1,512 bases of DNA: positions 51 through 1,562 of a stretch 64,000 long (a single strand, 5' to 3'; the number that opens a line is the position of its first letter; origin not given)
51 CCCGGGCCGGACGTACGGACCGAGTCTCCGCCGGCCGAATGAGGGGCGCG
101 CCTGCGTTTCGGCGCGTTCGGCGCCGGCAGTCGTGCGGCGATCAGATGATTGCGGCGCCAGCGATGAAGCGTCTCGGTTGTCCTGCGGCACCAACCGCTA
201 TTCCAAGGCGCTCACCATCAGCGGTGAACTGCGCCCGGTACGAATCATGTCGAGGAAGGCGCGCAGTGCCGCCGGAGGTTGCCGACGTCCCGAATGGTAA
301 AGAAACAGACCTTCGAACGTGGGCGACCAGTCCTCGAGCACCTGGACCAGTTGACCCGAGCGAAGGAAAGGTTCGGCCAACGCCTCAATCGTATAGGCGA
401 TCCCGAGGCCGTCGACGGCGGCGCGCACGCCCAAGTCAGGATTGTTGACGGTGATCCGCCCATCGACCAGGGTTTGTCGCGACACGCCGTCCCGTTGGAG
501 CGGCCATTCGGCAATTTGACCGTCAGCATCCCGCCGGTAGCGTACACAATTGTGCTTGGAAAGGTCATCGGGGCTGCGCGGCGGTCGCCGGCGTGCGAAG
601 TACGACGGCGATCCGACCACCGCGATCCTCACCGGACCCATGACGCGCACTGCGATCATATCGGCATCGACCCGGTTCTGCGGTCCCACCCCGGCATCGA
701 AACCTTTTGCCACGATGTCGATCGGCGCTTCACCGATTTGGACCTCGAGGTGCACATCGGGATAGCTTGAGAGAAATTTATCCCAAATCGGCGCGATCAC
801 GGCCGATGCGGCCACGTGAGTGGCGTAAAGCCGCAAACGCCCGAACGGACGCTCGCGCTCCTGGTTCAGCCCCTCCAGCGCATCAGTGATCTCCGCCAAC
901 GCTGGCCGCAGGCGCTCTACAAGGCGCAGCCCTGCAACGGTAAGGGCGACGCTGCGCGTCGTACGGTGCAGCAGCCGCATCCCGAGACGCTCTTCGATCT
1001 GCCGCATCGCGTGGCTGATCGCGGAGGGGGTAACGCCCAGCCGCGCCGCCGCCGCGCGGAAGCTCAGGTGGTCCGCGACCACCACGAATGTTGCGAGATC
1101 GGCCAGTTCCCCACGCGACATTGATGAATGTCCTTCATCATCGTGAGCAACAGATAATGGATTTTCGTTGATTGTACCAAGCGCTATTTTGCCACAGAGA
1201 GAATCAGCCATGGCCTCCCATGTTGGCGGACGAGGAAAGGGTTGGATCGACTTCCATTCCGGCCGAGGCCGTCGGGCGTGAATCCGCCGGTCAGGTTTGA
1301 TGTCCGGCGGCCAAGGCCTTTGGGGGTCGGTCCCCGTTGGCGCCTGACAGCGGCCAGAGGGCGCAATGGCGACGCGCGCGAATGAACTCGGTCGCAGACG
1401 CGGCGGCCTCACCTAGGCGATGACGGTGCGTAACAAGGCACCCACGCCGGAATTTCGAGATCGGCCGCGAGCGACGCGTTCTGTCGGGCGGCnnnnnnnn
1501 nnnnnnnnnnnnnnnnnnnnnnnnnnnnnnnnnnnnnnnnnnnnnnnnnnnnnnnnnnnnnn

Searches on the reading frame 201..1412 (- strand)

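Call 49: search_protein_families(library=pfam, proteins=[window:201-1412:-], max_evalue=0.001)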
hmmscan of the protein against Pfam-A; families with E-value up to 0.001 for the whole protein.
window:201-1412:- (404 aa): 2 families
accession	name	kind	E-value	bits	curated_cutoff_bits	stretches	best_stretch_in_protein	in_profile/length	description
PF03466.25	LysR_substrate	-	8.7e-34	117.2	28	1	188-392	3-206/209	LysR substrate binding domain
PF00126.33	HTH_1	-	1.8e-21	76.3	26.6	1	103-161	1-59/60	Bacterial regulatory helix-turn-helix protein, lysR family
